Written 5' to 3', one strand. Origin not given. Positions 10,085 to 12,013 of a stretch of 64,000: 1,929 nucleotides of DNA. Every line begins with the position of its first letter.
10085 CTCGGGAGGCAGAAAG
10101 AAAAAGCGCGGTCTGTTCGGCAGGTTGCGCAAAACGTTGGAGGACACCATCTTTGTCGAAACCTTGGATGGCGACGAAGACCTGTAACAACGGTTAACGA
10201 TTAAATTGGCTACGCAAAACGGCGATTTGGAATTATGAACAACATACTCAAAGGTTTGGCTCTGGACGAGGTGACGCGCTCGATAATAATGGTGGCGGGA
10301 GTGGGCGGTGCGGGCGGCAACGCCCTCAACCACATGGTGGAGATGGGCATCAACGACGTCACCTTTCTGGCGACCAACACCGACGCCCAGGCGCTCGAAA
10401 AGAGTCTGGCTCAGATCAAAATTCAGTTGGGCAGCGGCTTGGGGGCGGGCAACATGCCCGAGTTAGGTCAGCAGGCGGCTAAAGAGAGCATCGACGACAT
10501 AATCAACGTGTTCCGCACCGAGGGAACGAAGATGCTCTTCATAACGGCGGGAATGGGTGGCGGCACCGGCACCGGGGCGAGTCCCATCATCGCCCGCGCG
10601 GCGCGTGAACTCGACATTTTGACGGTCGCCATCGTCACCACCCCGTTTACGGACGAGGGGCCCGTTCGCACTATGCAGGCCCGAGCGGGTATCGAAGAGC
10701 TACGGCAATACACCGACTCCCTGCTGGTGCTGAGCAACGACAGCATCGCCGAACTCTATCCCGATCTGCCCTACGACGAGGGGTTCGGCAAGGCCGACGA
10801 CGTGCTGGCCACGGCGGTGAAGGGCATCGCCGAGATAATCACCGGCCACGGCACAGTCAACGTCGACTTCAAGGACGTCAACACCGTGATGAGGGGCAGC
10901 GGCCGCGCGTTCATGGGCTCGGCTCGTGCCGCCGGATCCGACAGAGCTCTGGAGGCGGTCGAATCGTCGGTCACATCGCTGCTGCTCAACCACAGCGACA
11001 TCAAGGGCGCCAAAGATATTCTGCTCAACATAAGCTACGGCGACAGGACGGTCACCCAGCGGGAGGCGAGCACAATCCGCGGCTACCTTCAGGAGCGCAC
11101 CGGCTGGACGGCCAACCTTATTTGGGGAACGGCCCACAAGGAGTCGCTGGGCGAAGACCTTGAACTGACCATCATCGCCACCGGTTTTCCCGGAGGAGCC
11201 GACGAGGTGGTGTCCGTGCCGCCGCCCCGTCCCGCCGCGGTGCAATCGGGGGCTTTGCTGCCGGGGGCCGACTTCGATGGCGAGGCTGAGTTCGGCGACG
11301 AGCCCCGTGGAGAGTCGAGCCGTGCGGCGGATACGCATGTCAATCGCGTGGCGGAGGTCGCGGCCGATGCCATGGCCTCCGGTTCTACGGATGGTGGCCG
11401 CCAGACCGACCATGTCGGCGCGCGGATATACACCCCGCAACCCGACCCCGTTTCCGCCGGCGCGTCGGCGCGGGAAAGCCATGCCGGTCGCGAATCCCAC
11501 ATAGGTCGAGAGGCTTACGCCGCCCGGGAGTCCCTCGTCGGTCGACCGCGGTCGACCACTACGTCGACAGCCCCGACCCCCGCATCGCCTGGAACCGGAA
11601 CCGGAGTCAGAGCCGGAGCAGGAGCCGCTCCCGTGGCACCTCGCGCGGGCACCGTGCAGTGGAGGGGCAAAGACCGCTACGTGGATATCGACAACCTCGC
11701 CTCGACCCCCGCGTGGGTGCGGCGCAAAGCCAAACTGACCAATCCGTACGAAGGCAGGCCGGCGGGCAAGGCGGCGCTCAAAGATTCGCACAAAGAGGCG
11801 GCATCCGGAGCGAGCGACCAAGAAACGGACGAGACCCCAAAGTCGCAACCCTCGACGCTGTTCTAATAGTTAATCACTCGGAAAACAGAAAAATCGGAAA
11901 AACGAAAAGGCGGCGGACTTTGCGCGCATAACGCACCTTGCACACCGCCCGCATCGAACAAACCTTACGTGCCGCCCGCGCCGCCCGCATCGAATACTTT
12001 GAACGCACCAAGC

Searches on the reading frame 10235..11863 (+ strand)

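Call 53: search_protein_families(library=pfam, proteins=[window:10235-11863:+])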
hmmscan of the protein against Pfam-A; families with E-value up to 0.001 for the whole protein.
window:10235-11863:+ (543 aa): 2 families
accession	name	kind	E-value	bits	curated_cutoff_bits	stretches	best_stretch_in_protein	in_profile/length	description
PF00091.31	Tubulin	-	9.5e-39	134.1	33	1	18-175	2-189/190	Tubulin/FtsZ family, GTPase domain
PF12327.13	FtsZ_C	-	8.1e-17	61.8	27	1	223-318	1-94/95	FtsZ family, C-terminal domain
